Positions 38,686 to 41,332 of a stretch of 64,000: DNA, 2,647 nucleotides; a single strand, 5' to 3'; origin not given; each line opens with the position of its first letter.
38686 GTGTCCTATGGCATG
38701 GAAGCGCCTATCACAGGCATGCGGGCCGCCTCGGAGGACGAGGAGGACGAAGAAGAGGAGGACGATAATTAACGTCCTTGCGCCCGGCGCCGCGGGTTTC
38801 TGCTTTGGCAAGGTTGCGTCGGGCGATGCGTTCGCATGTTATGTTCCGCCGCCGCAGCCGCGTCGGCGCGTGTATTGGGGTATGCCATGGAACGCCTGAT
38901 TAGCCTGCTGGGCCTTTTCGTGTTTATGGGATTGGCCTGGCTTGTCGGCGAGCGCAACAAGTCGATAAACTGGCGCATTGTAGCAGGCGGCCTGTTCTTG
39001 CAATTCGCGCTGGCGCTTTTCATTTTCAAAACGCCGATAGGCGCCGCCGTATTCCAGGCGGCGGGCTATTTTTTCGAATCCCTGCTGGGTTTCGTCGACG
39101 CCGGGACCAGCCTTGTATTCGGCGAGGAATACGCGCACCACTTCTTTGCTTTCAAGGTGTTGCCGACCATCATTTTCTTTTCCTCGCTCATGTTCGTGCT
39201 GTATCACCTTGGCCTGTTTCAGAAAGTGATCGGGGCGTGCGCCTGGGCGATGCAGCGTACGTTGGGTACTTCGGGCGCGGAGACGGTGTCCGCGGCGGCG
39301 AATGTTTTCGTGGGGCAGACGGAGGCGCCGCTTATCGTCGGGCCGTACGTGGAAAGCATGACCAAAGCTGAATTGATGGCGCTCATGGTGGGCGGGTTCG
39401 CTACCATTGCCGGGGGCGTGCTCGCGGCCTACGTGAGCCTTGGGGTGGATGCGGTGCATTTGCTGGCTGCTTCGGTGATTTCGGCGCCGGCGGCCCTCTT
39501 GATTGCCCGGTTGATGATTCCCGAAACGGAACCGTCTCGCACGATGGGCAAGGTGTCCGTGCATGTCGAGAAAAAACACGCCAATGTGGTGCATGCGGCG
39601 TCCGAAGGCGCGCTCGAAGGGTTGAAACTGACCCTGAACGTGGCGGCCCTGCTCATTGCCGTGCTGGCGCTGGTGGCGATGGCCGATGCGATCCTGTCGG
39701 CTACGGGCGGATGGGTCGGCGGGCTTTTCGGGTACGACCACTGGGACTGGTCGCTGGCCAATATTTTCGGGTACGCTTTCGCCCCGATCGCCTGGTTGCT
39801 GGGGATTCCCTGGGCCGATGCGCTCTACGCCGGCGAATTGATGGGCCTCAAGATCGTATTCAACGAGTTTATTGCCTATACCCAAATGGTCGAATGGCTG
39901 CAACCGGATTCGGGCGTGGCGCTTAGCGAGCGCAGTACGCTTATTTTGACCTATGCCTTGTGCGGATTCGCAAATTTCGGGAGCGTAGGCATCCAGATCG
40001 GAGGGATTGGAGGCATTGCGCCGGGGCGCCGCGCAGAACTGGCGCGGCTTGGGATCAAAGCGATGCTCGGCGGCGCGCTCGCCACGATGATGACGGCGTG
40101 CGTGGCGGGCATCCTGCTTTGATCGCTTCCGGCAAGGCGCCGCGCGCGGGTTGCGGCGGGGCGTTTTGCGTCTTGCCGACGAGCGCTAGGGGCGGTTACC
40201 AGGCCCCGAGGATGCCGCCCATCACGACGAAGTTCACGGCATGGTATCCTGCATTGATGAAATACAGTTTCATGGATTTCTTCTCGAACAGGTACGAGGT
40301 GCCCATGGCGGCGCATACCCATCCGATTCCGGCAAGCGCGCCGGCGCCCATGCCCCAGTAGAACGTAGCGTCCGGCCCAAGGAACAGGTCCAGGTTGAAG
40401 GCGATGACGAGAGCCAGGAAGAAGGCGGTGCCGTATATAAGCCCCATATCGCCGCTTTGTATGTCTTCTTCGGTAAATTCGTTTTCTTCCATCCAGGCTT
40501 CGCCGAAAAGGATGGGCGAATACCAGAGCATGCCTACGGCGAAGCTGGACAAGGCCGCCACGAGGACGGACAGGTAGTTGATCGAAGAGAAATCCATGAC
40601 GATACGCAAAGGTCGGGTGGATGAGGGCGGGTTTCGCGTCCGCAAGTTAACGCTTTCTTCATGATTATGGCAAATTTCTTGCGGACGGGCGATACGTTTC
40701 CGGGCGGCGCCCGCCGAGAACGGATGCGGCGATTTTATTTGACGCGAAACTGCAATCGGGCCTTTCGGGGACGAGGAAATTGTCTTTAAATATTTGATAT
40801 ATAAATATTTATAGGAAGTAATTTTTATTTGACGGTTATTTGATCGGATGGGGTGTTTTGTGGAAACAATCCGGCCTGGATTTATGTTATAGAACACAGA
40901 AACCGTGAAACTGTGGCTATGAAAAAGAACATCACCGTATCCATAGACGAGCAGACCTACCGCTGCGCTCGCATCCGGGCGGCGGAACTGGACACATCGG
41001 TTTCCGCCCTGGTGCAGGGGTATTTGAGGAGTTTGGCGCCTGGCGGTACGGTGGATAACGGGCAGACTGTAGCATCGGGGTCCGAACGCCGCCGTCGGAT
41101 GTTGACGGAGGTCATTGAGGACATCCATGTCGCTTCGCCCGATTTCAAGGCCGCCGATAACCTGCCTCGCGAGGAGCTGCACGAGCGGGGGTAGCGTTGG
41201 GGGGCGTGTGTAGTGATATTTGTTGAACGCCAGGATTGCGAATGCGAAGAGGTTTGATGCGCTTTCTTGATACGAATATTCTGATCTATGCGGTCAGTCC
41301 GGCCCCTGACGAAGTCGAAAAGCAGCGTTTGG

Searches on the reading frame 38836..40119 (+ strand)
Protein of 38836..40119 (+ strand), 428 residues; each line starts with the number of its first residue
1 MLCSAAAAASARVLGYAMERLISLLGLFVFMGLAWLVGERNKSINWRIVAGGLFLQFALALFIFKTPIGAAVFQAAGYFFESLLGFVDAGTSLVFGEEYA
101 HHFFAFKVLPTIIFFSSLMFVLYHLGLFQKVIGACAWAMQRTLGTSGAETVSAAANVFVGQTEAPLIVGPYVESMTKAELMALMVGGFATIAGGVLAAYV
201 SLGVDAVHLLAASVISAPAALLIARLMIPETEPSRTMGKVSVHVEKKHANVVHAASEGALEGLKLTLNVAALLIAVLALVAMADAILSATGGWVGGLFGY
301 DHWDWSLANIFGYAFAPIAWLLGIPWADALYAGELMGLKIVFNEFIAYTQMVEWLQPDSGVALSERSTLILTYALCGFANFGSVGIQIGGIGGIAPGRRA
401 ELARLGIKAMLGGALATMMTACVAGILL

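Call 10: search_protein_families(library=pfam, proteins=[window:38836-40119:+], max_evalue=0.01)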
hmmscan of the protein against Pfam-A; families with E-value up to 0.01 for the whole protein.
window:38836-40119:+ (428 aa): 4 families
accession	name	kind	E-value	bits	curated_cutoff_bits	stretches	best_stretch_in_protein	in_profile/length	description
PF07662.18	Nucleos_tra2_C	-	2.7e-77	259.7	32.3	1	208-425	1-213/213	Na+ dependent nucleoside transporter C-terminus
PF01773.25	Nucleos_tra2_N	-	1.5e-22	80.4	27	1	25-97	1-73/74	Na+ dependent nucleoside transporter N-terminus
PF07670.19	Gate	-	3.3e-17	63.3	29.6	1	105-202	1-100/104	Nucleoside recognition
PF19706.4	DUF6203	-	0.006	16.9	26.7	0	54-80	4-29/54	Family of unknown function (DUF6203)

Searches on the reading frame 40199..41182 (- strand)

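Call 10: search_protein_families(library=pfam, proteins=[window:40199-41182:-], max_evalue=0.01)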
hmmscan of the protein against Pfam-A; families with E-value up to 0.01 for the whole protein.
window:40199-41182:- (328 aa): 1 family
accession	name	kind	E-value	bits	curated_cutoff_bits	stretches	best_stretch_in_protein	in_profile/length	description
PF08570.15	DUF1761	-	1.1e-28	100.5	31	1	204-326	1-123/123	Protein of unknown function (DUF1761)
